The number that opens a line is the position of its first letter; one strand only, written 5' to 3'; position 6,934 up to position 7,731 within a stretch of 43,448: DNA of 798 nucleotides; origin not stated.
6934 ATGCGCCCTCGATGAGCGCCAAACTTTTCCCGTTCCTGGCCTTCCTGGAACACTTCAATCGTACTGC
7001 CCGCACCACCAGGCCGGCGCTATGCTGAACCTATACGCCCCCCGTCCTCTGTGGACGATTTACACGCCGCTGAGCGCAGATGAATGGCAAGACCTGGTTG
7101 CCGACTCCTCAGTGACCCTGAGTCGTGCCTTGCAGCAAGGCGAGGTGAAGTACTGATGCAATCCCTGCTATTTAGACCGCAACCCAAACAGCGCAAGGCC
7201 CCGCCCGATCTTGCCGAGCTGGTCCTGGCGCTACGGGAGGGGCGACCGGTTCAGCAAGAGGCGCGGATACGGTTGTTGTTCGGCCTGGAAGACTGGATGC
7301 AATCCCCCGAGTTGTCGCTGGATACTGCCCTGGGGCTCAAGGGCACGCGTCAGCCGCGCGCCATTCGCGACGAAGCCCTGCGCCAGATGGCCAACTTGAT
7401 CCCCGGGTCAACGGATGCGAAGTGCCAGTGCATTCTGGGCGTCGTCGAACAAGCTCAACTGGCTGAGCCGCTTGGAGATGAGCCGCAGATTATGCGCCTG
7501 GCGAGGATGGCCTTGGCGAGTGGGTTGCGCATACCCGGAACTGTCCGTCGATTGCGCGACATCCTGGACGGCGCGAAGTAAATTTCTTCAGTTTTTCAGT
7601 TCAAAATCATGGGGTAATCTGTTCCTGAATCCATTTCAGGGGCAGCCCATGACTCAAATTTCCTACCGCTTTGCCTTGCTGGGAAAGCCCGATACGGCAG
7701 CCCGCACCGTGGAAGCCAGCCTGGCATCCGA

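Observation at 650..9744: Compact 9.0-kb tRNA-Leu-integrated element whose only virion gene is a protease-capsid fusion: candidate new class of capsid-only phage satellite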

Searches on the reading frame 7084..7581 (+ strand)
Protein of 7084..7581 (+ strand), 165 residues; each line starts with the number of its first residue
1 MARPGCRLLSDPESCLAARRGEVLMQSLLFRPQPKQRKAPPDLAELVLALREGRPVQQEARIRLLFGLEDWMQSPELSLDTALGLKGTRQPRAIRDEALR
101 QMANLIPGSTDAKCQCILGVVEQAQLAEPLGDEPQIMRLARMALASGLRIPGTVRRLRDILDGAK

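Call 6: search_protein_families(library=pfam, proteins=[window:7084-7581:+], max_evalue=0.01)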
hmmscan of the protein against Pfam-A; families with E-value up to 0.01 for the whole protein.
window:7084-7581:+ (165 aa): 0 families

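Call 7: search_protein_families(library=phrogs, proteins=[window:7084-7581:+], max_evalue=0.01)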
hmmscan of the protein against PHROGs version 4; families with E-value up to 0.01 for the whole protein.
window:7084-7581:+ (165 aa): 0 families

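Call 53: find_homologous_proteins(query=window:7156-7578:+, max_evalue=0.001)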
Query seq(141 aa) (141 aa): 1 proteins with E <= 0.001 among 109 candidates.
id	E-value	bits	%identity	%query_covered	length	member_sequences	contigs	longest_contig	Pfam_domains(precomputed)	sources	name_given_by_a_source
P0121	7.4e-83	293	100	100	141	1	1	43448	-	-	-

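Call 63: predict_structure(protein=window:7156-7578:+)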
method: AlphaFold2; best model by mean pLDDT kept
length: 141 residues; sequences in the alignment: 1
mean_pLDDT: 62.6   pTM: 0.43
mean pLDDT of the five models: 62.6, 62.5, 61.1, 54.3, 52.0
residues with pLDDT >= 90: 0; 70-90: 10; 50-70: 117; < 50: 14
segments of 3 or more residues with pLDDT < 50: 6-14, 104-106
pLDDT, mean of each block of 10 residues (from residue 1): 47 52 68 66 65 64 66 67 66 66 53 64 64 71 44
secondary structure, 60 per line:
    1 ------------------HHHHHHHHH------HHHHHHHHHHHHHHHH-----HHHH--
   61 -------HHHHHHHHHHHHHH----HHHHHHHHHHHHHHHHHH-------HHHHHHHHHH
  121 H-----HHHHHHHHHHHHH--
elements in order: H19-27 H34-49 H55-58 H68-81 H86-103 H111-121 H127-139

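Call 83: search_protein_families(library=phrogs, proteins=[window:7156-7578:+], max_evalue=0.01)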
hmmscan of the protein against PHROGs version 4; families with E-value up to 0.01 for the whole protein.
window:7156-7578:+ (141 aa): 0 families

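Call 92: search_protein_families(library=padloc, proteins=[window:7156-7578:+], max_evalue=0.01)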
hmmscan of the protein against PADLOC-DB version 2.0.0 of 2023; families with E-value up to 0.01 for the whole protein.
window:7156-7578:+ (141 aa): 0 families

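Call 93: search_protein_families(library=ncbifam, proteins=[window:7156-7578:+], max_evalue=0.01)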
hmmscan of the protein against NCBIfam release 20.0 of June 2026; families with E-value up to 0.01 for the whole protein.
window:7156-7578:+ (141 aa): 0 families
